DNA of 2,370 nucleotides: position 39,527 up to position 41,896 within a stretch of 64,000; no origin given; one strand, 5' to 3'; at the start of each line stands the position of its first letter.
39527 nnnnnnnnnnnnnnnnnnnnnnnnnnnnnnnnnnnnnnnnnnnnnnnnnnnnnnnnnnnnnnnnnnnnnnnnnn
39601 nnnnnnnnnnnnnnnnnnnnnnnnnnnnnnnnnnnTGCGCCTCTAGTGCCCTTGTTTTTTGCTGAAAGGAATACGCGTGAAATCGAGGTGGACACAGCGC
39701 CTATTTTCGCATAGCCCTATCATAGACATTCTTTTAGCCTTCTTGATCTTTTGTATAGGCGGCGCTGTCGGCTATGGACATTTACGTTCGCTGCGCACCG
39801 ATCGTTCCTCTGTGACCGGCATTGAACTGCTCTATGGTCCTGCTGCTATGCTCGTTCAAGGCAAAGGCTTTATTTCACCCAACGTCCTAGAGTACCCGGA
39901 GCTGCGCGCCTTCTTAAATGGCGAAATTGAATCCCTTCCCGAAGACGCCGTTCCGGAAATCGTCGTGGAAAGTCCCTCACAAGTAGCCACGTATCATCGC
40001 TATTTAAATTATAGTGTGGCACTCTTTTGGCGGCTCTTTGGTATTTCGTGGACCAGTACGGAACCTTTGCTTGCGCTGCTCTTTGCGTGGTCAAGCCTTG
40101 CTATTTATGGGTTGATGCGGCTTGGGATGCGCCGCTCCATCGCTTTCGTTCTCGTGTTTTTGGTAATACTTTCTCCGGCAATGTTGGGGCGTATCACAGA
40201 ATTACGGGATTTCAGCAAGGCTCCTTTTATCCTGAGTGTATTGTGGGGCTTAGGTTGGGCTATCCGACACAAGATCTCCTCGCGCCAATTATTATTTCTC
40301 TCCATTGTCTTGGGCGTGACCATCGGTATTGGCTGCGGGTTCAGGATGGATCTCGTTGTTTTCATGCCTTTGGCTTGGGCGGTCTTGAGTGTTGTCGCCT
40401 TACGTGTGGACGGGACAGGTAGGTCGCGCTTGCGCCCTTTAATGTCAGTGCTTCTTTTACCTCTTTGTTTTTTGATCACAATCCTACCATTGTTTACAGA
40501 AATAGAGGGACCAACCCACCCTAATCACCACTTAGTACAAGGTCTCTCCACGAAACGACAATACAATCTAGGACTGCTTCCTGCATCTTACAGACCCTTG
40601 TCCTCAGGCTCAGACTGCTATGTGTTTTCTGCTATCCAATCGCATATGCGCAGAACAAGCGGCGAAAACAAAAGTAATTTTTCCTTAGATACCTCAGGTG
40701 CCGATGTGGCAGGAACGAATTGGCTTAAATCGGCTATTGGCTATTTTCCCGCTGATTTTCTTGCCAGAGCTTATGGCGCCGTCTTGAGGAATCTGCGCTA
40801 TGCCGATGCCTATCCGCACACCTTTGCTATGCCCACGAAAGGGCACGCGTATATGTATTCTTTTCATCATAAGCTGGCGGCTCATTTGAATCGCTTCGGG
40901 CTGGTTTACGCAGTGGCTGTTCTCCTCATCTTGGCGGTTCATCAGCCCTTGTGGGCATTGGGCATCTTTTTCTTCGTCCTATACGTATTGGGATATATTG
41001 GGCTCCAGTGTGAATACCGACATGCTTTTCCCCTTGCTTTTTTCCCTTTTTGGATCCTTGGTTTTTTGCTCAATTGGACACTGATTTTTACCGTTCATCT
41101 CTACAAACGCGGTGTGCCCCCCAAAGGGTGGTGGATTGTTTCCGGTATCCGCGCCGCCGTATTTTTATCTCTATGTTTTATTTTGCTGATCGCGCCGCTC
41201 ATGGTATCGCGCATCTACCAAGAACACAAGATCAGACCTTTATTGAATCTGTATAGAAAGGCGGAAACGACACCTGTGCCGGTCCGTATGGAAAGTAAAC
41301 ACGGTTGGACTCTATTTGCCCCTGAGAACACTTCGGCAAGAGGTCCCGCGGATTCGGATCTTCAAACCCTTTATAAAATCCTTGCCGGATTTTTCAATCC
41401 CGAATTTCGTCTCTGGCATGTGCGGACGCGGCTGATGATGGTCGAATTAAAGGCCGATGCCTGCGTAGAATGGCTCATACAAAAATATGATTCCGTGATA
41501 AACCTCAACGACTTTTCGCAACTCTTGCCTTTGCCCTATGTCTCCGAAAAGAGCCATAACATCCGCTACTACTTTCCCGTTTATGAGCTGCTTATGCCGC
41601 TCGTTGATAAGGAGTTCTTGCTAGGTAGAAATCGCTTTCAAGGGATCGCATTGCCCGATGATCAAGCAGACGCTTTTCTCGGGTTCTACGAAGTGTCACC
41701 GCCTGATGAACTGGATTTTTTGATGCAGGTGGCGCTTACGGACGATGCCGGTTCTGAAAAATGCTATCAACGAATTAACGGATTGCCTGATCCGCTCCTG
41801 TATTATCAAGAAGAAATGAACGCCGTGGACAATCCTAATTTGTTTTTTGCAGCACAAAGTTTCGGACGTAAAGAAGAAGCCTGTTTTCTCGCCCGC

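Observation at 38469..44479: BshA-like GT4 glycosyltransferase immediately upstream of a third giant membrane plus TPR protein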

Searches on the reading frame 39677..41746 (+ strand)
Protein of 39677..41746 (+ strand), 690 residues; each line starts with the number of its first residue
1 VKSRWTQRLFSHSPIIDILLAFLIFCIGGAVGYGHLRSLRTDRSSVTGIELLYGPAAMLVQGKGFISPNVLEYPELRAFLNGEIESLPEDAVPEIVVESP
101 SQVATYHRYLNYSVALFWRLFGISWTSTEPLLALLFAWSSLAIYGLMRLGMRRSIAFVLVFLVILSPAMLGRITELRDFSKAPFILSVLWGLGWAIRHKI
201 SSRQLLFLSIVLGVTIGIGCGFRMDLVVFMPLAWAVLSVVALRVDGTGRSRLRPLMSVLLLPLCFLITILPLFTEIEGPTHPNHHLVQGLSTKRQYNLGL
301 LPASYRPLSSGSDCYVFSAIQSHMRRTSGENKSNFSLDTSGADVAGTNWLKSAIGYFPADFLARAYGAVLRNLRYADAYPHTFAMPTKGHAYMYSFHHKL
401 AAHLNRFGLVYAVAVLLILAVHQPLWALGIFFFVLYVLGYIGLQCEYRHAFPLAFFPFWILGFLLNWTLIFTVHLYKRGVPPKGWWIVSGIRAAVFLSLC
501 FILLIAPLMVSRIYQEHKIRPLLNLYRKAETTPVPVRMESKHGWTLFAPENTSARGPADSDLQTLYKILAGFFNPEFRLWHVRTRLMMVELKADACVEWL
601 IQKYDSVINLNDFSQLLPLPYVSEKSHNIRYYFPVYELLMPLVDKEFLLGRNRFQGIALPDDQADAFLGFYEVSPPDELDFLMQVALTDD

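Call 10: find_homologous_proteins(query=window:39677-41746:+, max_evalue=0.001)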
Query seq(690 aa) (690 aa): 41 proteins with E <= 0.001 among 8000 candidates.
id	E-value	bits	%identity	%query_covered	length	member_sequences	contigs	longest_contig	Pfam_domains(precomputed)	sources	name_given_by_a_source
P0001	3.6e-223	761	51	99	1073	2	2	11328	PF23914.2,PF13424.13,PF13428.13,PF07719.24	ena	-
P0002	1.6e-142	494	40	96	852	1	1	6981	-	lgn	-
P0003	7.3e-139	482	39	97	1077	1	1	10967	-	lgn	-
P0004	4.3e-124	433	37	98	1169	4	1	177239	PF13428.13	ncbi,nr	ncbi:MAG: hypothetical protein GX130_03185 [Candidatus Hydrogenedens sp.]|nr:hypothetical protein [C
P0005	8.3e-123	429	36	100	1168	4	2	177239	-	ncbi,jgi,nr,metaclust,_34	ncbi:MAG: tetratricopeptide repeat protein [Candidatus Hydrogenedens sp.]|jgi:hypothetical protein|n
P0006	2.3e-120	421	37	98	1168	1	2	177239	-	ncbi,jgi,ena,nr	ncbi:MAG: hypothetical protein GX130_03180 [Candidatus Hydrogenedens sp.]|jgi:Tfp pilus assembly pro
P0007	3.1e-113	397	41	73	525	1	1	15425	-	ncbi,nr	ncbi:MAG TPA: hypothetical protein ENN29_07930, partial [Candidatus Hydrogenedentes bacterium]|nr:hy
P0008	1.5e-111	392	44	66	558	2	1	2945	-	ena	-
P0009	2.0e-73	266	38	57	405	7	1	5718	-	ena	-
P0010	1.8e-70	256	30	99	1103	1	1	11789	PF13431.13,PF23914.2,PF13414.13,PF13176.13,PF09613.17,PF13428.13,PF14559.13,PF24575.2,PF13371.13,PF17874.8,PF00515.35,PF12895.14,PF13424.13,PF21033.5,PF13432.13,PF13429.13,PF13181.13,PF07719.24,PF13174.13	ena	-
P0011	4.9e-63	232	31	90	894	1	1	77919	PF14559.13,PF13424.13,PF13432.13,PF13428.13,PF13181.13,PF07719.24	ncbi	-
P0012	5.7e-61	225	32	93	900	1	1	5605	PF14559.13,PF24575.2,PF13431.13,PF13414.13,PF00515.35,PF13432.13,PF13428.13,PF13181.13,PF07719.24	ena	-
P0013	6.0e-57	211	29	91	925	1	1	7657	PF07719.24,PF13231.13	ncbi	-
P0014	2.1e-56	210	29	92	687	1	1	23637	-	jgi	jgi:hypothetical protein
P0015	7.4e-56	208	29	97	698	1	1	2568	-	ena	-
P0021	9.7e-50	188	29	88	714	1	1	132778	-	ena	-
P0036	4.0e-34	136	25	96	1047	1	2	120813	PF14559.13,PF13428.13,PF07719.24,PF13174.13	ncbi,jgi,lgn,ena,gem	-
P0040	1.6e-18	84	25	67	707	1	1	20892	PF13231.13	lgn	-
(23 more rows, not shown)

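Call 25: predict_structure(alignment_id=A1)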
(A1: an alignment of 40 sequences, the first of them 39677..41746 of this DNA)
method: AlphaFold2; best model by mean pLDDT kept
length: 690 residues; sequences in the alignment: 40
mean_pLDDT: 89.1   pTM: 0.90
mean pLDDT of the five models: 89.1, 88.8, 88.3, 88.1, 87.7
residues with pLDDT >= 90: 472; 70-90: 158; 50-70: 50; < 50: 10
segments of 3 or more residues with pLDDT < 50: 1-6, 553-555
pLDDT, mean of each block of 10 residues (from residue 1): 45 82 98 96 87 93 92 92 92 89 88 97 96 98 97 96 96 95 98 92 94 97 94 95 74 88 96 68 83 91 89 91 84 64 86 95 96 89 90 95 95 96 92 95 88 96 95 90 89 96 97 96 94 96 94 56 71 63 92 89 89 90 80 92 72 93 96 92 89
secondary structure, 60 per line:
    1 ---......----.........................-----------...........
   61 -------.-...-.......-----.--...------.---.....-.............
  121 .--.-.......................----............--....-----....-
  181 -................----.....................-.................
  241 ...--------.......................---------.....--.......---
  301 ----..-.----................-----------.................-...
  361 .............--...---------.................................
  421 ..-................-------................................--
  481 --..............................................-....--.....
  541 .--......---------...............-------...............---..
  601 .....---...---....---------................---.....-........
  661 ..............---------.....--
elements in order (helices of 4 or more, strands of 3 or more residues): H4-9 H14-38 H50-60 H74-80 H102-106 H108-121 H126-148 H153-164 H167-170 H176-179 H182-197 H202-222 H224-243 H252-274 H284-288 H292-297 H313-328 H340-356 H358-373 H388-422 H424-439 H447-478 H483-528 E530-533 E536-541 E544-549 H559-573 E581-592 E599-605 E615-618 E628-643 E647-651 E653-660 H661-666 E667-674 E684-688

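Call 28: fold_search(model_id=the predicted structure, library=pdb)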
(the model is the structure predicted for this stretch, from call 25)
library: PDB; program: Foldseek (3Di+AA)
matches with E <= 10: 242; with E <= 0.001: 0
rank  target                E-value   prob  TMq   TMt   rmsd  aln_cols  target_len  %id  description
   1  7e9s_A                1.3e-03  1.00  0.33  0.27  18.8       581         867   16  Archaeal oligosaccharyltransferase AglB from Archaeoglobus fulgidus in complex with an inhibitory peptide and a dolich (released 2021-09-08)
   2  6s7t_A                1.9e-03  1.00  0.30  0.30  19.2       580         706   11  Cryo-EM structure of human oligosaccharyltransferase complex OST-B (released 2019-12-18)
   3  5ezm                  3.4e-03  0.98  0.23  0.27  22.4       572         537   12  Crystal Structure of ArnT from Cupriavidus metallidurans in the apo state (released 2016-02-17)
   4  6c26_A                4.2e-03  1.00  0.31  0.33  16.7       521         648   11  The Cryo-EM structure of a eukaryotic oligosaccharyl transferase complex (released 2018-01-31)
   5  9n9j_I                5.0e-03  1.00  0.30  0.30  19.2       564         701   12  Structure of a GRP94 folding intermediate engaged with a CCDC134- and FKBP11-bound secretory translocon (released 2025-11-19)
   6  3waj                  7.0e-03  1.00  0.28  0.25  21.1       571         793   14  Crystal structure of the Archaeoglobus fulgidus oligosaccharyltransferase (O29867_ARCFU) complex with Zn and sulfate (released 2013-10-30)
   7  3wak                  7.0e-03  0.99  0.27  0.22  21.3       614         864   13  Crystal structure of the Archaeoglobus fulgidus oligosaccharyltransferase (O29867_ARCFU) in the apo form (released 2013-10-30)
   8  6s7o_A                1.1e-02  1.00  0.30  0.31  16.9       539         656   12  Cryo-EM structure of human oligosaccharyltransferase complex OST-A (released 2019-12-18)
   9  8b6l_I                1.2e-02  1.00  0.31  0.31  18.6       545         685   12  Subtomogram average of the human Sec61-TRAP-OSTA-translocon (released 2022-12-07)
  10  8agc_A                1.7e-02  1.00  0.32  0.31  20.5       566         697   12  Structure of yeast oligosaccharylransferase complex with lipid-linked oligosaccharide and non-acceptor peptide bound (released 2022-12-07)
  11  9s6r_A                1.7e-02  1.00  0.27  0.43  14.0       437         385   10  Ternary cryo-EM structure of yeast ALG3 with Dol25-PP-GlcNAc2Man5, Dol25-P-Man, and Fab (released 2026-03-18)
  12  5ogl_A                1.8e-02  1.00  0.34  0.33  19.2       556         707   12  Structure of bacterial oligosaccharyltransferase PglB in complex with an acceptor peptide and an lipid-linked oligosac (released 2017-10-25)
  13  5f15                  1.9e-02  0.92  0.22  0.27  20.0       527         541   13  Crystal Structure of ArnT from Cupriavidus metallidurans bound to Undecaprenyl phosphate (released 2016-02-17)
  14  5gmy_A                2.2e-02  0.97  0.26  0.22  21.5       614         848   14  Crystal structure of the Archaeoglobus fulgidus oligosaccharyltransferase (O29867_ARCFU) tethered with an acceptor pep (released 2017-02-01)
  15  7oci_F                2.5e-02  1.00  0.30  0.32  19.0       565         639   10  Cryo-EM structure of yeast Ost6p containing oligosaccharyltransferase complex (released 2022-02-16)
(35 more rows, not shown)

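Call 42: search_protein_families(library=pfam, alignment_id=A1, max_evalue=0.1)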
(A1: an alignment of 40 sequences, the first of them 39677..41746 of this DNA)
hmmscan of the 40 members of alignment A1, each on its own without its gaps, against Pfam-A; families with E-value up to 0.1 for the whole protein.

A. member 1, window:39677-41746:+ (690 aa): 0 families

B. families by the number of members that match (of 40 scanned): 42 families (the first 25 are shown)
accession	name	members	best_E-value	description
PF13428.12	TPR_14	19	1.3e-34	Tetratricopeptide repeat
PF14559.12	TPR_19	18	6.1e-32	Tetratricopeptide repeat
PF13432.12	TPR_16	16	2.1e-35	Tetratricopeptide repeat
PF07719.23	TPR_2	15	1.8e-36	Tetratricopeptide repeat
PF13181.12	TPR_8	14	2.7e-24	Tetratricopeptide repeat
PF00515.34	TPR_1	13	5.8e-35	Tetratricopeptide repeat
PF13424.12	TPR_12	12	2.6e-20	Tetratricopeptide repeat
PF23914.1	TPR_CcmH_CycH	11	3.6e-22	Cytochrome c-type biogenesis protein H TPR domain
PF13174.12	TPR_6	11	1.9e-13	Tetratricopeptide repeat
PF13414.12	TPR_11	10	2.3e-36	TPR repeat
PF13231.12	PMT_2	10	2.1e-06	Dolichyl-phosphate-mannose-protein mannosyltransferase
PF13176.12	TPR_7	9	2e-18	Tetratricopeptide repeat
PF13429.12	TPR_15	8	2.3e-10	Tetratricopeptide repeat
PF13431.12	TPR_17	7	9.4e-26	Tetratricopeptide repeat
PF24575.1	TPR_Slam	7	1.6e-18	Surface lipoprotein assembly modifier, N-terminal TPR repeats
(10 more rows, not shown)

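Call 43: search_solved_structures(query=A1, max_evalue=10)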
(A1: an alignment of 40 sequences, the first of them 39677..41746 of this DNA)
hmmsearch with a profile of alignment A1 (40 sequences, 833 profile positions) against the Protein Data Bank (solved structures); distinct sequences matched with E-value up to 10: 340 (the best 60 are shown).
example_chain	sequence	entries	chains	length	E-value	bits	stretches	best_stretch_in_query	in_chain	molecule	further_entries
9qhb_A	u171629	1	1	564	2e-60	208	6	695-821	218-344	Engineered tetratricopeptide repeat protein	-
7yea_A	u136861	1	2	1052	3.1e-35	124.7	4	672-821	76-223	UDP-N-acetylglucosamine--peptide N-acetylglucosaminyltransferase 110 kDa subunit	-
7yeh_B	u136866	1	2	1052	3.2e-35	124.7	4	672-821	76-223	UDP-N-acetylglucosamine--peptide N-acetylglucosaminyltransferase 110 kDa subunit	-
7ntf_A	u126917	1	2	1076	5.4e-35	123.9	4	672-821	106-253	Isoform 1 of UDP-N-acetylglucosamine--peptide N-acetylglucosaminyltransferase 110 kDa subu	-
9qhc_A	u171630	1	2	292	2.1e-34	121.9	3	695-821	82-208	Engineered tetratricopeptide repeat protein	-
1w3b_A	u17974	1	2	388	1.2e-28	102.9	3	672-821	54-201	UDP-N-ACETYLGLUCOSAMINE--PEPTIDE N-ACETYLGLUCOSAMINYLTRANSFERASE 110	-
6eou_A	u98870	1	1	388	1.5e-28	102.6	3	673-821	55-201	UDP-N-acetylglucosamine--peptide N-acetylglucosaminyltransferase 110 kDa subunit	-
8bu0_A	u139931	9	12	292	2.4e-27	98.6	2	695-821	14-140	Consensus tetratricopeptide repeat protein | Crystal structure of an 8-repeat consensus TPR superhelix with Zinc. | Monomer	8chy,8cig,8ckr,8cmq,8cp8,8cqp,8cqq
9gzg_A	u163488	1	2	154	5.9e-16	60.9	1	696-821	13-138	Engineered CTPR protein with glutamic acids for conductivity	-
7obi_A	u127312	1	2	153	2.1e-15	59.1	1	698-821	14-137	CTPR-rv4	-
6xt9_D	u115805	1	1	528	3.2e-14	55.2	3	673-817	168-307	Bardet-Biedl syndrome 4 protein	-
2fo7_A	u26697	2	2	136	4.8e-14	54.6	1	695-821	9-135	SYNTHETIC CONSENSUS TPR PROTEIN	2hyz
8ch0_A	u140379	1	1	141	5.7e-14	54.4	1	695-821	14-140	Consensus tetratricopeptide repeat protein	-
5nnr_A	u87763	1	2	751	9e-14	53.7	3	698-793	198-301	N-terminal acetyltransferase-like protein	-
5nnp_A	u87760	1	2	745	9.1e-14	53.7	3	697-793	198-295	N-terminal acetyltransferase-like protein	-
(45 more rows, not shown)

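Call 53: find_encoding_contigs(protein=P0005, flank=10000, max_places=2)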
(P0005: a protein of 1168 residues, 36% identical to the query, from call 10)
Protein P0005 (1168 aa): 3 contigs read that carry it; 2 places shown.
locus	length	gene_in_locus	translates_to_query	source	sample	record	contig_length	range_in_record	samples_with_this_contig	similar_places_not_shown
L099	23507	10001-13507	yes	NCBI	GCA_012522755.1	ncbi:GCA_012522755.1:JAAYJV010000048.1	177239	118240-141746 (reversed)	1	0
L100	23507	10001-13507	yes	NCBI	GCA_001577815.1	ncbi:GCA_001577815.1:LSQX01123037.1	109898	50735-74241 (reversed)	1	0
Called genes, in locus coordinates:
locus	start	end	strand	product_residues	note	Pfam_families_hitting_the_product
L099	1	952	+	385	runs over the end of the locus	PF13439:Glyco_transf_4, PF13579:Glyco_trans_4_4, PF00534:Glycos_transf_1, PF13692:Glyco_trans_1_4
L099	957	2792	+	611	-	PF13537:GATase_7, PF13522:GATase_6, PF00733:Asn_synthase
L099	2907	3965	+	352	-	PF00579:tRNA-synt_1b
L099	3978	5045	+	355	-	PF01408:GFO_IDH_MocA, PF22725:GFO_IDH_MocA_C3, PF02894:GFO_IDH_MocA_C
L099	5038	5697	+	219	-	PF01081:Aldolase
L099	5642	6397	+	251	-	PF00702:Hydrolase, PF12710:HAD, PF13419:HAD_2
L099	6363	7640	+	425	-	PF12704:MacB_PCD, PF02687:FtsX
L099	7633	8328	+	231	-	PF00005:ABC_tran, PF02463:SMC_N (weak)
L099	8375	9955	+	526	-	-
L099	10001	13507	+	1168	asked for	-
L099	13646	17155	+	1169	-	PF13428:TPR_14 (faint)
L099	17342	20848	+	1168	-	-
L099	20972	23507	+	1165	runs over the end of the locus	-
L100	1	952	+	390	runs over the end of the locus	PF13439:Glyco_transf_4, PF13579:Glyco_trans_4_4, PF00534:Glycos_transf_1, PF13692:Glyco_trans_1_4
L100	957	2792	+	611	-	PF13537:GATase_7, PF13522:GATase_6, PF00733:Asn_synthase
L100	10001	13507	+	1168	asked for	-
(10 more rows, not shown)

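Call 54: find_encoding_contigs(protein=P0021, flank=8000, max_places=2)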
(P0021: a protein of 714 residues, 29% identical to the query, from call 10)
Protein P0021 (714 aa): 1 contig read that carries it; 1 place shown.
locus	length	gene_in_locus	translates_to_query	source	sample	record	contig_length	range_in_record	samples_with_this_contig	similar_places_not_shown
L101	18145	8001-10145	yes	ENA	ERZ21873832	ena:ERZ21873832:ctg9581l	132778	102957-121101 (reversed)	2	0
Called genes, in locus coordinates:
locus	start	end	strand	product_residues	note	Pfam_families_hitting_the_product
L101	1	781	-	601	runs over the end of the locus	PF13524:Glyco_trans_1_2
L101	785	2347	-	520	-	PF00501:AMP-binding, PF13193:AMP-binding_C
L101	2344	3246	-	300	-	PF13452:FAS1_DH_region, PF01575:MaoC_dehydratas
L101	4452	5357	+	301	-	PF01040:UbiA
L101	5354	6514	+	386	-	PF02746:MR_MLE_N (faint), PF21508:MenC_N, PF13378:MR_MLE_C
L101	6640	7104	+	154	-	PF00027:cNMP_binding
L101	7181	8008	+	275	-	PF00175:NAD_binding_1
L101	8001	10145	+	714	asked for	-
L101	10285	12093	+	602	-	PF03600:CitMHS, PF02080:TrkA_C, PF00939:Na_sulph_symp, PF03600:CitMHS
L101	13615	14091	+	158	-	PF05425:CopD (faint)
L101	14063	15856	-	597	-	PF13428:TPR_14 (faint), PF13432:TPR_16 (weak), PF07719:TPR_2 (faint), PF14559:TPR_19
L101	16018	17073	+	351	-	PF01408:GFO_IDH_MocA, PF02894:GFO_IDH_MocA_C, PF22725:GFO_IDH_MocA_C3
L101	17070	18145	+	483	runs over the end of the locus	PF00884:Sulfatase, PF01663:Phosphodiest (faint), PF16347:SGSH_C (weak)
